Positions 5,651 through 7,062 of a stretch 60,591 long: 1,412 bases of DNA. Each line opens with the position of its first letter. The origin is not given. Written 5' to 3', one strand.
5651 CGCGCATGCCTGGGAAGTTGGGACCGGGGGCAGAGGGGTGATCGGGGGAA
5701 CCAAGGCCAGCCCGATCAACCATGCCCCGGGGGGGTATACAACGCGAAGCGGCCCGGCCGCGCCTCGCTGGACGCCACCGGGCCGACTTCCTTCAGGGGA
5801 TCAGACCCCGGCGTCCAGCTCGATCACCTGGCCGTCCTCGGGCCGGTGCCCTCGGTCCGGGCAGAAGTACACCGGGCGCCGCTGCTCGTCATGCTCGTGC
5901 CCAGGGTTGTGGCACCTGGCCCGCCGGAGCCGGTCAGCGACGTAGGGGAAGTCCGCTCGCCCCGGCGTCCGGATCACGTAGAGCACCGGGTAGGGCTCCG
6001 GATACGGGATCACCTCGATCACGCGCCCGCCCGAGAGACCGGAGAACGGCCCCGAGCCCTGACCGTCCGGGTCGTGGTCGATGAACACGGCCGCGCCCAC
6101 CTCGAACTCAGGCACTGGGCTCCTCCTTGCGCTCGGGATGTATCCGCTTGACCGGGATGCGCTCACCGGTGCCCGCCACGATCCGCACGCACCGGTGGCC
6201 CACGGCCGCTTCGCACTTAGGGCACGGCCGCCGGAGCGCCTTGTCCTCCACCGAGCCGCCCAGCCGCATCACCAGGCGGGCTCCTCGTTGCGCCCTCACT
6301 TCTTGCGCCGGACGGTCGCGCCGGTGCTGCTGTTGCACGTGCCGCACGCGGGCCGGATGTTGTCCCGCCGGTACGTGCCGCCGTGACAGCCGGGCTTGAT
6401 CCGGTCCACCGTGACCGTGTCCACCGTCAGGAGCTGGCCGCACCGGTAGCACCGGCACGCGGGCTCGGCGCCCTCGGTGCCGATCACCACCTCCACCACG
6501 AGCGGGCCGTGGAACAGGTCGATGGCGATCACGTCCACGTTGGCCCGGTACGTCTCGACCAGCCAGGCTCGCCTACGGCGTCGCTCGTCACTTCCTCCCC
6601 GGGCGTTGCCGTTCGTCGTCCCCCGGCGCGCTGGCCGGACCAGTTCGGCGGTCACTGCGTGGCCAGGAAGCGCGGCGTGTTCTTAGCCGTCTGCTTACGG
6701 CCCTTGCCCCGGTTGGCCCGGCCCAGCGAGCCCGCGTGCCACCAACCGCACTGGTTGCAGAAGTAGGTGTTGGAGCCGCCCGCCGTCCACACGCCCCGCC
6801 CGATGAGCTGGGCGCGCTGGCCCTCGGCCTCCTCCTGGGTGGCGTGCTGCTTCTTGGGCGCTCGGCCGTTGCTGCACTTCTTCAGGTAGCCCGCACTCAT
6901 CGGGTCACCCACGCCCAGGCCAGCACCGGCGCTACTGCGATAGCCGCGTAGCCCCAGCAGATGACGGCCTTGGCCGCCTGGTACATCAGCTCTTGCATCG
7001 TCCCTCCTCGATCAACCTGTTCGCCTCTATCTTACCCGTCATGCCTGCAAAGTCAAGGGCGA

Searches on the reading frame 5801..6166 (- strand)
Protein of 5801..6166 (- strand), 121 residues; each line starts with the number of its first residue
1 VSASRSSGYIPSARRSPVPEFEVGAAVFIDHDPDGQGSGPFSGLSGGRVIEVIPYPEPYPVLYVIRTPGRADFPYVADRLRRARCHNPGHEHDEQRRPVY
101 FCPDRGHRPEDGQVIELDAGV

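Call 32: search_protein_families(library=pfam, proteins=[window:5801-6166:-], max_evalue=0.01)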
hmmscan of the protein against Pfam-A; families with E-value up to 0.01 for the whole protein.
window:5801-6166:- (121 aa): 0 families

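Call 33: search_protein_families(library=phrogs, proteins=[window:5801-6166:-], max_evalue=0.001)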
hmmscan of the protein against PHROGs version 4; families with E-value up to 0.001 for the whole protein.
window:5801-6166:- (121 aa): 0 families

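Call 62: search_protein_families(library=pfam, alignment_id=A3, max_evalue=0.001)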
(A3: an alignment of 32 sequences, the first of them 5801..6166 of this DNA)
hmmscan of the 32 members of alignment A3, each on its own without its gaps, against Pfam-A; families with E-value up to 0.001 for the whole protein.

A. member 1, window:5801-6166:- (121 aa): 0 families

B. families by the number of members that match (of 32 scanned): 3 families
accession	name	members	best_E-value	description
PF00476.26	DNA_pol_A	1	1.8e-23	DNA polymerase family A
PF23855.1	DUF7218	1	2.8e-10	Family of unknown function (DUF7218)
PF05887.16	Trypan_PARP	1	0.00099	Procyclic acidic repetitive protein (PARP)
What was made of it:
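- Tried and rejected: No partition protein, sigma factor or primase that could be tied to the element (call 62).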

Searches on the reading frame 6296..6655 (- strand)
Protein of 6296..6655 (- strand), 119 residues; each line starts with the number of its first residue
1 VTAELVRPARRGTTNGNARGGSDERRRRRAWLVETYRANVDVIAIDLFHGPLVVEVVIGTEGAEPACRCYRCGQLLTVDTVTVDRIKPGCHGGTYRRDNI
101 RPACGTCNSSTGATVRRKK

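Call 32: search_protein_families(library=pfam, proteins=[window:6296-6655:-], max_evalue=0.01)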
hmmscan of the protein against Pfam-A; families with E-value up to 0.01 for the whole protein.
window:6296-6655:- (119 aa): 2 families
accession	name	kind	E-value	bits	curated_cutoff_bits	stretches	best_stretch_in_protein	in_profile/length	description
PF14279.12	HNH_5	-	1.2e-06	28.8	27.5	1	69-117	1-49/56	HNH endonuclease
PF01844.29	HNH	-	1.7e-06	28.5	21.4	1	69-112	1-45/47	HNH endonuclease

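Call 33: search_protein_families(library=phrogs, proteins=[window:6296-6655:-], max_evalue=0.001)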
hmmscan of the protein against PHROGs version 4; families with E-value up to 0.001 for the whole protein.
window:6296-6655:- (119 aa): 15 families
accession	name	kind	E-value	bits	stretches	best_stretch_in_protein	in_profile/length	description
phrog_960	-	DNA, RNA and nucleotide metabolism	7.7e-23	81.5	1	9-114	191-277/991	HNH endonuclease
phrog_10696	-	DNA, RNA and nucleotide metabolism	4e-15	57.2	2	62-115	31-85/163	HNH endonuclease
phrog_22048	-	DNA, RNA and nucleotide metabolism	4.5e-11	43.5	1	69-114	3-48/61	HNH endonuclease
phrog_338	-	DNA, RNA and nucleotide metabolism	6.1e-09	36.7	1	20-112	186-260/340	HNH endonuclease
phrog_2118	-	DNA, RNA and nucleotide metabolism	1.6e-07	32.2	1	67-110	177-220/301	HNH endonuclease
phrog_1035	-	DNA, RNA and nucleotide metabolism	1.7e-07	32.4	1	67-112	160-211/271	endonuclease VII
phrog_5718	-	DNA, RNA and nucleotide metabolism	1.7e-07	31.6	1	68-116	130-178/394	HNH endonuclease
phrog_7030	-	DNA, RNA and nucleotide metabolism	3.9e-07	30.7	1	67-116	27-77/161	HNH endonuclease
phrog_1271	-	DNA, RNA and nucleotide metabolism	5.5e-07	30.3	1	39-117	247-321/361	HNH endonuclease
phrog_2214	-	DNA, RNA and nucleotide metabolism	7.1e-07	29.7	1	65-113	192-238/429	HNH endonuclease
phrog_9545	-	DNA, RNA and nucleotide metabolism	4.2e-05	24.3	1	70-116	124-169/206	HNH endonuclease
phrog_6050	-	DNA, RNA and nucleotide metabolism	0.00016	21.7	1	67-114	312-360/402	HNH endonuclease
phrog_9645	-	DNA, RNA and nucleotide metabolism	0.00027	21.7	1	66-114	23-72/168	HNH endonuclease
phrog_8660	-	DNA, RNA and nucleotide metabolism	0.00047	21.3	1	68-112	126-177/196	HNH endonuclease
phrog_16726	-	DNA, RNA and nucleotide metabolism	0.00052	20.8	1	68-116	95-145/308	HNH endonuclease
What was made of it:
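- An HNH endonuclease gene lies just upstream (6296-6655; calls 32, 33), as in cos phages that need HNH for cutting.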

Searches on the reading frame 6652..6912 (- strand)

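Call 32: search_protein_families(library=pfam, proteins=[window:6652-6912:-], max_evalue=0.01)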
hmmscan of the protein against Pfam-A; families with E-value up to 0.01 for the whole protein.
window:6652-6912:- (86 aa): 0 families

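Call 33: search_protein_families(library=phrogs, proteins=[window:6652-6912:-], max_evalue=0.001)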
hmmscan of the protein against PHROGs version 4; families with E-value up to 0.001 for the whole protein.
window:6652-6912:- (86 aa): 1 family
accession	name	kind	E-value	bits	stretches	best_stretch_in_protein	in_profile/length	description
phrog_15216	-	unknown function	1.5e-05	25.9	1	3-73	5-71/78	-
